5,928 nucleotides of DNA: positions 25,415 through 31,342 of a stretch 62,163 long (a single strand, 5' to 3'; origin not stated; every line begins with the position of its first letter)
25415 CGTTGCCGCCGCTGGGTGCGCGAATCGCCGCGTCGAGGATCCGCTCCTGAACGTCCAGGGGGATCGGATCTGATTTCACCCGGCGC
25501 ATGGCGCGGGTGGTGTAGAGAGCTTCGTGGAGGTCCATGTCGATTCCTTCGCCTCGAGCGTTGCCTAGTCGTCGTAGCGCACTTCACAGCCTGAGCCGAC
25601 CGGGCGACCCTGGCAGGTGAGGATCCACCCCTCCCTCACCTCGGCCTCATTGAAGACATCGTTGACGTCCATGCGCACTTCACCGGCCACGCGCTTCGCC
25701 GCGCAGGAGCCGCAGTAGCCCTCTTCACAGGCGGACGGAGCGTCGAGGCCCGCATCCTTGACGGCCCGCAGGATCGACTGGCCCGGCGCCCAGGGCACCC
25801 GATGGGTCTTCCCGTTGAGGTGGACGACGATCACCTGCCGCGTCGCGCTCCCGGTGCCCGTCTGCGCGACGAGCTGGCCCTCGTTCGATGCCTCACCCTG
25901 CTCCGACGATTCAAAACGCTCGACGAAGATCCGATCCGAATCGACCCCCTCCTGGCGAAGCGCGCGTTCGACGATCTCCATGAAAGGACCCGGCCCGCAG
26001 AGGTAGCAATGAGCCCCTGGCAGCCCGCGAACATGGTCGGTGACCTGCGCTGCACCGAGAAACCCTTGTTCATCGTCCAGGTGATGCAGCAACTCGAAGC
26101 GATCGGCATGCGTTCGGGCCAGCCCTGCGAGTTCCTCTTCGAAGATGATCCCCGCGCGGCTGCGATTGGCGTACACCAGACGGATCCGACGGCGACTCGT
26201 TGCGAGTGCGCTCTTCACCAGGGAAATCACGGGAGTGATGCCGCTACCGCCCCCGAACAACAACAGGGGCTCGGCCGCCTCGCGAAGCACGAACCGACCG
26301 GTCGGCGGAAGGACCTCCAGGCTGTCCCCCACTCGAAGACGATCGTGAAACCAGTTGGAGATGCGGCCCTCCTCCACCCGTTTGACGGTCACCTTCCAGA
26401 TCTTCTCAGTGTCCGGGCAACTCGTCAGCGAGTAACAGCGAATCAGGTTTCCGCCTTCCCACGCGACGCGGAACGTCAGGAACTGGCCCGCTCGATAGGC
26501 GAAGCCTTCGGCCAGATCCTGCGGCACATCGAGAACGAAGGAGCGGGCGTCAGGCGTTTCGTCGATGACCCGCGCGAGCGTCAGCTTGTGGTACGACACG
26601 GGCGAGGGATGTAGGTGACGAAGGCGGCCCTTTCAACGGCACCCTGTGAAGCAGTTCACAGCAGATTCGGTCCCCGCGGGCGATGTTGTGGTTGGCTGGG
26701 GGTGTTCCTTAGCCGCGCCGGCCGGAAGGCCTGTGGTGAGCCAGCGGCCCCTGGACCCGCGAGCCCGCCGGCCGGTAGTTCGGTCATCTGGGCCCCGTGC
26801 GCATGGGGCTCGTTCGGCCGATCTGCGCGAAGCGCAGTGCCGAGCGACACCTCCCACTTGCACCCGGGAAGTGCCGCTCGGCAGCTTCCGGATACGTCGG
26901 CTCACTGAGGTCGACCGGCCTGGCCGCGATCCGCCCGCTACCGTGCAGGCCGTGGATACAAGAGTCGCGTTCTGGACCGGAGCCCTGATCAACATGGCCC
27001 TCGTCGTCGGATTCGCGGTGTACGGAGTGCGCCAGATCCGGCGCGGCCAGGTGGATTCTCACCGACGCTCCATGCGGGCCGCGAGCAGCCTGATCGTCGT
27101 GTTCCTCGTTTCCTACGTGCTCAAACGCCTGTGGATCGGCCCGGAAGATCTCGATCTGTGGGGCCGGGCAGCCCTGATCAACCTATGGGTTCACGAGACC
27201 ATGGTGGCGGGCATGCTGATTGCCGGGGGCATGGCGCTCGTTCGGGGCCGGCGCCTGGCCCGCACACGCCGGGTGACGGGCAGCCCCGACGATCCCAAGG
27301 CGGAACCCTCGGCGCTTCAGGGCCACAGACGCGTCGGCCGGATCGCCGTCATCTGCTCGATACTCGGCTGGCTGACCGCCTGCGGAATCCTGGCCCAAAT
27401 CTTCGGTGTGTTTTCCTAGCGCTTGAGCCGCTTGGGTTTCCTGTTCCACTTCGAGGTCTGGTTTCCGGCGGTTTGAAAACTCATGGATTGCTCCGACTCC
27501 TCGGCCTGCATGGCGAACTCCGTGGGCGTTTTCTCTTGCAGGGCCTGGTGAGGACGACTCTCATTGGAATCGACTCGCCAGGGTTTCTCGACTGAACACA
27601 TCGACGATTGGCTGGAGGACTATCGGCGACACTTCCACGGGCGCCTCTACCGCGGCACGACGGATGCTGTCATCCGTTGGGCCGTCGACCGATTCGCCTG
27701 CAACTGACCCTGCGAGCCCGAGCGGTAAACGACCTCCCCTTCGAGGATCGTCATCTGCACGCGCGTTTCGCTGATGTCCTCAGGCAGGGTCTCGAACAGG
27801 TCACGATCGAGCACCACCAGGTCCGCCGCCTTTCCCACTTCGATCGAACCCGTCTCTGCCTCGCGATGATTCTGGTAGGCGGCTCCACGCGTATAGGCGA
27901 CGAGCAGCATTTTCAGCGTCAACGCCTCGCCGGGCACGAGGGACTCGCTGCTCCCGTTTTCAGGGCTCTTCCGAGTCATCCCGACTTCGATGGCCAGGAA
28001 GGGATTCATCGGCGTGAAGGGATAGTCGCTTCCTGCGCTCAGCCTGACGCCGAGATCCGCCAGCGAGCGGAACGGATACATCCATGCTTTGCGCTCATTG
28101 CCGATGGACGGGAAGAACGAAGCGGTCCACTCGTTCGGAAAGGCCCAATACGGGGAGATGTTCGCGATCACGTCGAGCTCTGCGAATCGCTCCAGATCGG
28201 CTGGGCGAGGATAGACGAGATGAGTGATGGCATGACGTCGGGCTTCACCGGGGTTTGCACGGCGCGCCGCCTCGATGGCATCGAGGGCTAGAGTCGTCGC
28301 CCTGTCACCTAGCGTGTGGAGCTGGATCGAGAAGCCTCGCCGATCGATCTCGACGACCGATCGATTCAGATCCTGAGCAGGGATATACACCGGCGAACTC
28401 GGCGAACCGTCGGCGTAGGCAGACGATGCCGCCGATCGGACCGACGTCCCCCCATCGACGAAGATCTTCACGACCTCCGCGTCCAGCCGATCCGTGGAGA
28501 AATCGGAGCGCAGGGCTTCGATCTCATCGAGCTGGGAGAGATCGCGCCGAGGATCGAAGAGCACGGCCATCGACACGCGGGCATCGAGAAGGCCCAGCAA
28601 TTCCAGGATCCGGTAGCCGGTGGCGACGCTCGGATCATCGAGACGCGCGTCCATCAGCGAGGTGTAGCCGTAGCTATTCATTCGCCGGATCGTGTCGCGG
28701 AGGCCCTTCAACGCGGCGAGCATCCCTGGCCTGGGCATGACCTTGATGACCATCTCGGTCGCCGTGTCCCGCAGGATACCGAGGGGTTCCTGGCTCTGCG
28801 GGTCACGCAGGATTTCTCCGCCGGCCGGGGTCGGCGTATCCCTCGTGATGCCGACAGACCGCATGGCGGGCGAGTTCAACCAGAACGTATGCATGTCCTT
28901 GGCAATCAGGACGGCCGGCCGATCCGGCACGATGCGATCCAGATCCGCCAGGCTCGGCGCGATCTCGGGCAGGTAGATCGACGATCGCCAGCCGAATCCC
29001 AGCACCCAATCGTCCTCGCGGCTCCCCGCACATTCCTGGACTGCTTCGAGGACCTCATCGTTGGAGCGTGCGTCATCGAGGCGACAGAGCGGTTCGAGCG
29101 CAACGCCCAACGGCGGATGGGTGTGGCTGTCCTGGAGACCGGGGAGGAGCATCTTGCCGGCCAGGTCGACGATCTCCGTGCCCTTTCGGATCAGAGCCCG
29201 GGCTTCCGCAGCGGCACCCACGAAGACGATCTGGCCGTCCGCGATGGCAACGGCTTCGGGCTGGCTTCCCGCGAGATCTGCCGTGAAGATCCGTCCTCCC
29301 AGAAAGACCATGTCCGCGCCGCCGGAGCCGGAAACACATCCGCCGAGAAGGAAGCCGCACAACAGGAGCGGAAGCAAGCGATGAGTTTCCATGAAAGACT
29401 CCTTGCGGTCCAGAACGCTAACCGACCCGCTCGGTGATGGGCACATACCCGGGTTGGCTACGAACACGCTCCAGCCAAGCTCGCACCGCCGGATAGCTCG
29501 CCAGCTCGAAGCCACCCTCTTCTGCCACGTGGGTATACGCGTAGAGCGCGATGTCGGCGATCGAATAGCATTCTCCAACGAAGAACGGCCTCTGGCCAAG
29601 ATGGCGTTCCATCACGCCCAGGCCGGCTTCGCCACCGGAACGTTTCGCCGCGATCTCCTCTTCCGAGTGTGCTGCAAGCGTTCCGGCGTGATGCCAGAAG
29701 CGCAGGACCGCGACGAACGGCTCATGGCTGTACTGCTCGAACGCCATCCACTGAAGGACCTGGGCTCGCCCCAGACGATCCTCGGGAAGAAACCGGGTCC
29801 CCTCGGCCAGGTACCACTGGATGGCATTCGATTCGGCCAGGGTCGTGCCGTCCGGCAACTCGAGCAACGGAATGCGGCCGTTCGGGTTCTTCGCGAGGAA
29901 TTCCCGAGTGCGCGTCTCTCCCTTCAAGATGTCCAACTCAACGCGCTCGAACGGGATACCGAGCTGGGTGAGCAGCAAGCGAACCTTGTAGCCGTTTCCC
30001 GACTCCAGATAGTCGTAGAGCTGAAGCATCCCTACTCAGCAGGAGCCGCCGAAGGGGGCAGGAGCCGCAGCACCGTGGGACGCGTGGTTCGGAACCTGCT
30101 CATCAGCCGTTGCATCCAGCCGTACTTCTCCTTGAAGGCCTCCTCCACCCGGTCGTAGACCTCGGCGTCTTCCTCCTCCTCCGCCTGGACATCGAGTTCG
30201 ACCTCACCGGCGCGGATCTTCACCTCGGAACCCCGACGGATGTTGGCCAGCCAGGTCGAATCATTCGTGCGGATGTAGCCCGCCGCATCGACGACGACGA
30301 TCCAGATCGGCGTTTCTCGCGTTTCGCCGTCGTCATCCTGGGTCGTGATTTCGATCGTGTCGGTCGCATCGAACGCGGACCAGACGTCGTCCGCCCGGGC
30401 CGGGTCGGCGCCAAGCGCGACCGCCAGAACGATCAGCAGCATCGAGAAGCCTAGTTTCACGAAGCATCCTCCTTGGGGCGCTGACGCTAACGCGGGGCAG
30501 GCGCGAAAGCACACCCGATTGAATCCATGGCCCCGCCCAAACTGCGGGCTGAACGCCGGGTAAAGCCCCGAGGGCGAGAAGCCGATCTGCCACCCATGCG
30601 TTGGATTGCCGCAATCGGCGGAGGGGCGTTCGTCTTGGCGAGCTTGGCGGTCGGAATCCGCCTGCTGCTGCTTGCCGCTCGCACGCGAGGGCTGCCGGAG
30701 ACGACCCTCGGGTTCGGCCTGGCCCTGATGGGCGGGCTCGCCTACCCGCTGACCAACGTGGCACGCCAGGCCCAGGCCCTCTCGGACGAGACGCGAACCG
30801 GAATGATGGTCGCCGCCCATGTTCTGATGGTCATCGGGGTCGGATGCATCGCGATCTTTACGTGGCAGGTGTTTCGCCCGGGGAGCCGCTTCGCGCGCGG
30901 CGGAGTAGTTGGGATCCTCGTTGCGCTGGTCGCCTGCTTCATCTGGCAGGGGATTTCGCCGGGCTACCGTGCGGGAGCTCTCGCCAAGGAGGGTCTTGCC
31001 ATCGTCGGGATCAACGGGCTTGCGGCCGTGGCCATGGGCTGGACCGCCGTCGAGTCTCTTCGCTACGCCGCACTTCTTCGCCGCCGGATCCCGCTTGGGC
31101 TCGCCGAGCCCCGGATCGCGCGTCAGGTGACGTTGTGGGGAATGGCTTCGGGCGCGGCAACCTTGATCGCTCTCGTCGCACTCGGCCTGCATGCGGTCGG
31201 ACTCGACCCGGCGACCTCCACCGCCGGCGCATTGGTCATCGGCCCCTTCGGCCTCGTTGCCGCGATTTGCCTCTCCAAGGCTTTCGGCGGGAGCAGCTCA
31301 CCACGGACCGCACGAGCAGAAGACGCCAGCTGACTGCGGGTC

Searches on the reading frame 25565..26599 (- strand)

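Call 72: search_protein_families(library=pfam, proteins=[window:25565-26599:-], max_evalue=0.00001)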
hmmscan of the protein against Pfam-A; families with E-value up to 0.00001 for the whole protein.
window:25565-26599:- (344 aa): 3 families
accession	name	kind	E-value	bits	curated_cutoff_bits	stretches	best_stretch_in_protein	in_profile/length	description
PF00175.26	NAD_binding_1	-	5.3e-15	56.5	22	1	115-211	2-108/109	Oxidoreductase NAD-binding domain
PF00111.32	Fer2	-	1.5e-14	54.1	21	1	259-333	1-76/77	2Fe-2S iron-sulfur cluster binding domain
PF00970.30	FAD_binding_6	-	1.6e-11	44.9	21.1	1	6-103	2-97/99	Oxidoreductase FAD-binding domain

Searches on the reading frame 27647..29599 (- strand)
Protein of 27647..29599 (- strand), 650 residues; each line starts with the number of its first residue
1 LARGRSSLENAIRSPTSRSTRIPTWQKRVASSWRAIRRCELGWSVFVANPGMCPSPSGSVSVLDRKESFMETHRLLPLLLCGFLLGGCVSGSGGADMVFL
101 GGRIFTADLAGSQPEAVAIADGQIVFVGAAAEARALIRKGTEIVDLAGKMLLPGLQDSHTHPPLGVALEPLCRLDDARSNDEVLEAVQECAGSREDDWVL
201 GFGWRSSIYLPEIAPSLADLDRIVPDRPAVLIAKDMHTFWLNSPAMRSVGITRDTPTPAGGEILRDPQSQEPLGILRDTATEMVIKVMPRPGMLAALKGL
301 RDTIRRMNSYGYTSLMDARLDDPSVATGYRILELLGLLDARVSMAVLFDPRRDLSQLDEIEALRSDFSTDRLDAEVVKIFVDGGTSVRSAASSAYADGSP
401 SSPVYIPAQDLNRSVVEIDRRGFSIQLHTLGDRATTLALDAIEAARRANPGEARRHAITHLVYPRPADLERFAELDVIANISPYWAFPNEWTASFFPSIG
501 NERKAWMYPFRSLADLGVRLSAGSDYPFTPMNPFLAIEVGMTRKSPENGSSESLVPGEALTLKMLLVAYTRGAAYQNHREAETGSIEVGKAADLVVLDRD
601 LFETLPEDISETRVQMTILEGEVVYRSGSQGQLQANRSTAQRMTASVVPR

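Call 71: search_protein_families(library=pfam, proteins=[window:27647-29599:-], max_evalue=0.00001)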
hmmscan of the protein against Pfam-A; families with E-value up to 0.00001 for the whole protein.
window:27647-29599:- (650 aa): 2 families
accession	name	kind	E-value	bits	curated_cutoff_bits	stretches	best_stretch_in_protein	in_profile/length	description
PF07969.17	Amidohydro_3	-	3.3e-88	297.7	29.7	1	142-625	1-472/472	Amidohydrolase family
PF01979.26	Amidohydro_1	-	8.7e-12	45.4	25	1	396-624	131-345/345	Amidohydrolase family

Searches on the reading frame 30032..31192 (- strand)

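Call 72: search_protein_families(library=pfam, proteins=[window:30032-31192:-], max_evalue=0.00001)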
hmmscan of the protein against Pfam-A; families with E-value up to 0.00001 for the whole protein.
window:30032-31192:- (386 aa): 1 family
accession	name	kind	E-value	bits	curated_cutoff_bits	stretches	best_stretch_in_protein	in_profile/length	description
PF10012.15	DUF2255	-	1.7e-14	54.5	29.8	1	273-366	4-102/115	Uncharacterized protein conserved in bacteria (DUF2255)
